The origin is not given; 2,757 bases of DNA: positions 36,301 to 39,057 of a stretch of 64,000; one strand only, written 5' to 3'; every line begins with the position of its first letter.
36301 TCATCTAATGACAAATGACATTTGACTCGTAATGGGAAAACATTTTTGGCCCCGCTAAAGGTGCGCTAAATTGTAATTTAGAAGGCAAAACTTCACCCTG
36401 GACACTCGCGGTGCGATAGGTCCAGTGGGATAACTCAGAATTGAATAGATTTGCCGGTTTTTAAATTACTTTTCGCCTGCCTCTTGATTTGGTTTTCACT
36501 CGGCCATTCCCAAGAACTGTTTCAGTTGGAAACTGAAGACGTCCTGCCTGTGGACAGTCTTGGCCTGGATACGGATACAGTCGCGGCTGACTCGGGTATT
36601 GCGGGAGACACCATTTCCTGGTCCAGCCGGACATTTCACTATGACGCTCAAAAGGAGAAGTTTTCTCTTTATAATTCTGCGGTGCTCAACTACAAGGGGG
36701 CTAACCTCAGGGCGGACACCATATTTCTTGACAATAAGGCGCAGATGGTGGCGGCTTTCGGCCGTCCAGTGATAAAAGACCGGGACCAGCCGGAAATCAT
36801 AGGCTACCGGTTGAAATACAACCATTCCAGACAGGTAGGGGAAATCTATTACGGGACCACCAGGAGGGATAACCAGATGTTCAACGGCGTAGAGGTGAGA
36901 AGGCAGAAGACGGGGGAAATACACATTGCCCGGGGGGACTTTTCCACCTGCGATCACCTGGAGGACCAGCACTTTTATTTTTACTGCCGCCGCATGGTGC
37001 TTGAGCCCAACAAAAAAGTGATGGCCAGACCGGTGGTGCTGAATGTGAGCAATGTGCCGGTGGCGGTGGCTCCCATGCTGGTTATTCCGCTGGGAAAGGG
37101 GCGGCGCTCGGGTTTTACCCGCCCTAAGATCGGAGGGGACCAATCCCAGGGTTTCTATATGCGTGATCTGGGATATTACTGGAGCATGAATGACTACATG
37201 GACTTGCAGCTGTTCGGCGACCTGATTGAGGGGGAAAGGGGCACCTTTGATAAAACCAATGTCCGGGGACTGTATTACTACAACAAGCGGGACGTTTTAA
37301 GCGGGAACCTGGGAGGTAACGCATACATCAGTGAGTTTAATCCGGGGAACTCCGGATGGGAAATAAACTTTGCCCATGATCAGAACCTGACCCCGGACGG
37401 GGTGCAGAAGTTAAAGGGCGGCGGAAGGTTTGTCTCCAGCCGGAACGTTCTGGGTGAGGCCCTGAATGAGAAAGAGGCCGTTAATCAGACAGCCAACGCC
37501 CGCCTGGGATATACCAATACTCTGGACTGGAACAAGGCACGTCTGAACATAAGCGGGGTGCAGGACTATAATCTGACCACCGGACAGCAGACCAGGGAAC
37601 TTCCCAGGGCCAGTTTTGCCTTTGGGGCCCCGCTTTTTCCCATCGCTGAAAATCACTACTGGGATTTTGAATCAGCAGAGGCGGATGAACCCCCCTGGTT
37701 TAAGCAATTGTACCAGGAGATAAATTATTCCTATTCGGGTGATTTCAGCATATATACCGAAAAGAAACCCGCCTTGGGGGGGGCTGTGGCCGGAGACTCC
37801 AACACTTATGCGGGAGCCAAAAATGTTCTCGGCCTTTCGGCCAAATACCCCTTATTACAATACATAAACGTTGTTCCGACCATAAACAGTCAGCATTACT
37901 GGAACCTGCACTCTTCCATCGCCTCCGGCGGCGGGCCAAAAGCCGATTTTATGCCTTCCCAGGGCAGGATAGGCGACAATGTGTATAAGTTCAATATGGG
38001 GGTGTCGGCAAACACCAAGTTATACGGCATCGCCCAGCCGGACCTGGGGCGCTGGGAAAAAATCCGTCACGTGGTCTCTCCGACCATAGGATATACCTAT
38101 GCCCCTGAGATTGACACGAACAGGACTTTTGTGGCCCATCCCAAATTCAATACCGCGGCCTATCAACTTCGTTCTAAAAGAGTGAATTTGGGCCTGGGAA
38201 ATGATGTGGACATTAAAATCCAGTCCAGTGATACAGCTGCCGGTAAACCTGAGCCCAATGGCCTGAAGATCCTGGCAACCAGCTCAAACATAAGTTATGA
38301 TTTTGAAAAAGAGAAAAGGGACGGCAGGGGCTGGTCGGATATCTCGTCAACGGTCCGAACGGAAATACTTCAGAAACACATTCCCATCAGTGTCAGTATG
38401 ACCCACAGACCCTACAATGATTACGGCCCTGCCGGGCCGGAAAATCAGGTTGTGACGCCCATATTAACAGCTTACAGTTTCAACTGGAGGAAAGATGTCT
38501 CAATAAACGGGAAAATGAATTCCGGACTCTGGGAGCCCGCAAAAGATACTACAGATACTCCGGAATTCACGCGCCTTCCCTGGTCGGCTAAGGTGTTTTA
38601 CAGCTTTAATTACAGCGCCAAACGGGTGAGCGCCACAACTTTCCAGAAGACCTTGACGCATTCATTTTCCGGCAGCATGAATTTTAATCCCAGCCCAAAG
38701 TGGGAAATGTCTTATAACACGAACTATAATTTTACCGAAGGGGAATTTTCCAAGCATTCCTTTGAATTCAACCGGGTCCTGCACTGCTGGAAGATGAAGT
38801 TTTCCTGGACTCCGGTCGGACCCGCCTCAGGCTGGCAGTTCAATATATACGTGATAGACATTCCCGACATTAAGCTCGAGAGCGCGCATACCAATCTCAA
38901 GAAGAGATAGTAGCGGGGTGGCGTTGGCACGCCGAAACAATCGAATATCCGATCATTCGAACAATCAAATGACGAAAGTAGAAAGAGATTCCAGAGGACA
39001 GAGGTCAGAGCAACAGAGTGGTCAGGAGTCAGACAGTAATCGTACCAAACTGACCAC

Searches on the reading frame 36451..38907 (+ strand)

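Call 15: search_protein_families(library=pfam, proteins=[window:36451-38907:+], max_evalue=0.01)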
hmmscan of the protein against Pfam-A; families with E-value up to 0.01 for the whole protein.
window:36451-38907:+ (819 aa): 2 families
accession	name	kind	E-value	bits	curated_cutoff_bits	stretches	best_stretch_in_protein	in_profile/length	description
PF19838.5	LptD_2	-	7.7e-61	206.6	22.5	1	190-655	1-464/464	LptD protein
PF13100.11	OstA_2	-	0.0068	16.5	21.2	0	64-135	16-87/158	OstA-like protein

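Call 39: search_protein_families(library=ncbifam, proteins=[window:36451-38907:+], max_evalue=1)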
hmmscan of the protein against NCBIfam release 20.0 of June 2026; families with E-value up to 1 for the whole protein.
window:36451-38907:+ (819 aa): 4 families
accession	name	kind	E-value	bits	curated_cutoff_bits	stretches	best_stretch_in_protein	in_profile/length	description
NF002997.0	PRK03761.1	equivalog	3e-08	32.3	683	1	174-310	178-315/783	LPS assembly protein LptD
NF003358.0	PRK04423.1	equivalog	2.2e-06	26.1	944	1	87-286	90-287/799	LPS-assembly protein LptD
TIGR03002.1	outer_YhbN_LptA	equivalog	0.014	15.3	71.7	1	55-105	78-128/142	lipopolysaccharide transport periplasmic protein LptA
NF041027.1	GSU2204_Se_pt_1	equivalog_domain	0.05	12.4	350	1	705-788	475-552/580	GSU2204 family CXXCH-containing (seleno)protein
